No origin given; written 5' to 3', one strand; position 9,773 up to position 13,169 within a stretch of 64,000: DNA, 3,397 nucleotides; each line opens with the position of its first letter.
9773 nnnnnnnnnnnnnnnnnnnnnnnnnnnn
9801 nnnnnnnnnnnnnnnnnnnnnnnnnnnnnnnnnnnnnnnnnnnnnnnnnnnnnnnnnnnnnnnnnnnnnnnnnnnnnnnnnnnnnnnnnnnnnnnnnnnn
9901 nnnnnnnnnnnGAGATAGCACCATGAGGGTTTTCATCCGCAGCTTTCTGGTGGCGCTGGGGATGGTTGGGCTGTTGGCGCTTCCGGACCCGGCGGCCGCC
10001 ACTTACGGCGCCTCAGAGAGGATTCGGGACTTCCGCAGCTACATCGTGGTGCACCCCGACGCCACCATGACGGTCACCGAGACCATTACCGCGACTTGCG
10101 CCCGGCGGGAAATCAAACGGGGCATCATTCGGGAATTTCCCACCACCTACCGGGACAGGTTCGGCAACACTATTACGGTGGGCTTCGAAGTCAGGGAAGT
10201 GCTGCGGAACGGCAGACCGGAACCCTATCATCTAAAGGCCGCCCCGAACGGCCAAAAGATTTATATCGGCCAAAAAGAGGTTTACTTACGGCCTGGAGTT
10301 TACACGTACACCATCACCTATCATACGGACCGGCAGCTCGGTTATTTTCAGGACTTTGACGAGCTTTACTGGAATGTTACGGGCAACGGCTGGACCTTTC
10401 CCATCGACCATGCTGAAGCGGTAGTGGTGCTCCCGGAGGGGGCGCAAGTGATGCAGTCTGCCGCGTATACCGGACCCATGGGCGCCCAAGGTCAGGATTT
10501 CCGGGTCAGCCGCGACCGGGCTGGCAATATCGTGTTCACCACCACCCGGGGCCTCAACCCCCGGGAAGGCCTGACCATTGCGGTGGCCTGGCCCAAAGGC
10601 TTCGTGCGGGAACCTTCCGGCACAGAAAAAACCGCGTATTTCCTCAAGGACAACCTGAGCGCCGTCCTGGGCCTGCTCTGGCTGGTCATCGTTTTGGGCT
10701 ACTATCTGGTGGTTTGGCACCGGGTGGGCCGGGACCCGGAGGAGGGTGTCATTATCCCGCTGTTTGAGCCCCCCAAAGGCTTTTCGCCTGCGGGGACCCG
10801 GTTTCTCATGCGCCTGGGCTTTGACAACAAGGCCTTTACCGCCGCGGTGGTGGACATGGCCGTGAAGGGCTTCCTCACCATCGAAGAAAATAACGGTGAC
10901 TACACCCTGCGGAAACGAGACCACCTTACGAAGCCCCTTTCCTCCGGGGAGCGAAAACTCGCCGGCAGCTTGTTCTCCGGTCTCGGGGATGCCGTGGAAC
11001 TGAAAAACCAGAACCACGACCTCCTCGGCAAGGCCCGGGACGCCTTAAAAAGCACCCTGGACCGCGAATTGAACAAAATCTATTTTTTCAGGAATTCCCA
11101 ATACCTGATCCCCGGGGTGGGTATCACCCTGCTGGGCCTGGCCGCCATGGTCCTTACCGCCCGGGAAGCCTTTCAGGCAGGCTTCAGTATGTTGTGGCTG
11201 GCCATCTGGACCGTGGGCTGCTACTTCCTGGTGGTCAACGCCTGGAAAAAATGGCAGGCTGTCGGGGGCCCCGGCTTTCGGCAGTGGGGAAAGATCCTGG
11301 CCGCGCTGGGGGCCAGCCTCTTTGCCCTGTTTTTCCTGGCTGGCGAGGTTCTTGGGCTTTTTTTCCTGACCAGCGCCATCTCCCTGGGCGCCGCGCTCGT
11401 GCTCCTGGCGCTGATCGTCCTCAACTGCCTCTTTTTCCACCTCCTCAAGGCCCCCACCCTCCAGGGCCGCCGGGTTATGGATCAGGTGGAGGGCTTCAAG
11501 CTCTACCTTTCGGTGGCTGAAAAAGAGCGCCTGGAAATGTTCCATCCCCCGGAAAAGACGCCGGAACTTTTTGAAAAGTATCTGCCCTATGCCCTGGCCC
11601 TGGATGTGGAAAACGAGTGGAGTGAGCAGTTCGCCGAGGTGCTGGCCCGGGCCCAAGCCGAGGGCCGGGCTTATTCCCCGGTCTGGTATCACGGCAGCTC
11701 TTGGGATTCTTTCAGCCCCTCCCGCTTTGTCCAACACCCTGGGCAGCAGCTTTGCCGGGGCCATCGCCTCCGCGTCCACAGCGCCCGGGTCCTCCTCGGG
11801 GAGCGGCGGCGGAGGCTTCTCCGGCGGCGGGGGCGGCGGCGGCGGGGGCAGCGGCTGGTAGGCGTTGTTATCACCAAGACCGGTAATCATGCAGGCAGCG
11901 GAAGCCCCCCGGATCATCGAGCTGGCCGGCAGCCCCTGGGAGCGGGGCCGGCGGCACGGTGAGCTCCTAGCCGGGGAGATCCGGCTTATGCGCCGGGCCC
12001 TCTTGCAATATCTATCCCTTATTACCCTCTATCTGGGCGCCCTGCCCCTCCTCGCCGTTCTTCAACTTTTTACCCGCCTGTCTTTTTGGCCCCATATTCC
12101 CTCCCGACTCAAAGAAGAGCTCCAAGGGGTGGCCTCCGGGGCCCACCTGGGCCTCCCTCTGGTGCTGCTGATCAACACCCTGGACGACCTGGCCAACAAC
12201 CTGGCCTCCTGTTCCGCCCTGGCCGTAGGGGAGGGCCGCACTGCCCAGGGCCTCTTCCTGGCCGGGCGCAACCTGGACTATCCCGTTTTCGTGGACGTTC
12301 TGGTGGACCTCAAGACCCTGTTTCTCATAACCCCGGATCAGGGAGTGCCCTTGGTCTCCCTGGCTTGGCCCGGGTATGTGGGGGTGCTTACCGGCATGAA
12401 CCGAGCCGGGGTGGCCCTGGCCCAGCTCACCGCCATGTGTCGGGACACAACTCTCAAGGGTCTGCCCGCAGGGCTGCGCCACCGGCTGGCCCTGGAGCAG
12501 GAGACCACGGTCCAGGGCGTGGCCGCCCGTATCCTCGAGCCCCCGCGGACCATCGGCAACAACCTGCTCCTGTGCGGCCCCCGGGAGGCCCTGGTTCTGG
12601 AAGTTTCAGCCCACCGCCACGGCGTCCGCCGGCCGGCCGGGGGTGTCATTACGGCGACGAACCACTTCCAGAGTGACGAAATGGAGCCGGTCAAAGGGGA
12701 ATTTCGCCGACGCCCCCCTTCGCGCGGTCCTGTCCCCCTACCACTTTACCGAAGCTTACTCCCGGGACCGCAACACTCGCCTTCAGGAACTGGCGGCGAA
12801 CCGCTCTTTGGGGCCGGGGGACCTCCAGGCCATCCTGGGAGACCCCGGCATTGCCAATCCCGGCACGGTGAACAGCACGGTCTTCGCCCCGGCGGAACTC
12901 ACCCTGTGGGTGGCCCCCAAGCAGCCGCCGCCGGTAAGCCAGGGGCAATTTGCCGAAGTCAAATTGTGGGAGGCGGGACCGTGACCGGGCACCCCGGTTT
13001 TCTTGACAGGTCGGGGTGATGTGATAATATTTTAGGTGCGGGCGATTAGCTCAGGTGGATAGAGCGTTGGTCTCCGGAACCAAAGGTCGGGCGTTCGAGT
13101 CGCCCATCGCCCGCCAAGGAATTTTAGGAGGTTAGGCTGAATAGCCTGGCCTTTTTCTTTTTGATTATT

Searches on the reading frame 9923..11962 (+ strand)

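Call 41: search_protein_families(library=pfam, proteins=[window:9923-11962:+], max_evalue=0.0001)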
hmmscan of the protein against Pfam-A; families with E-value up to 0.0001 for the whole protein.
window:9923-11962:+ (679 aa): 2 families
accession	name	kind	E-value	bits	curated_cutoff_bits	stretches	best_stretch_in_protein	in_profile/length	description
PF20990.2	DUF2207_C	-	3.2e-41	142.1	33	1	281-570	6-247/247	Predicted membrane protein (DUF2207) C-terminal domain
PF09972.14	DUF2207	-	8.2e-32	111.2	24.4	1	33-223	1-172/172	Predicted membrane protein (DUF2207) N-terminal domain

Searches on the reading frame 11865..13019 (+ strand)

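Call 41: search_protein_families(library=pfam, proteins=[window:11865-13019:+], max_evalue=0.0001)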
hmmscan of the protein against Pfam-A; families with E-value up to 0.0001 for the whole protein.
window:11865-13019:+ (384 aa): 1 family
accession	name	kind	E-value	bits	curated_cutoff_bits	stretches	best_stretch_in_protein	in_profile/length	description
PF03417.21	AAT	-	1.8e-11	44.6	23.2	1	150-277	21-150/225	Acyl-coenzyme A:6-aminopenicillanic acid acyl-transferase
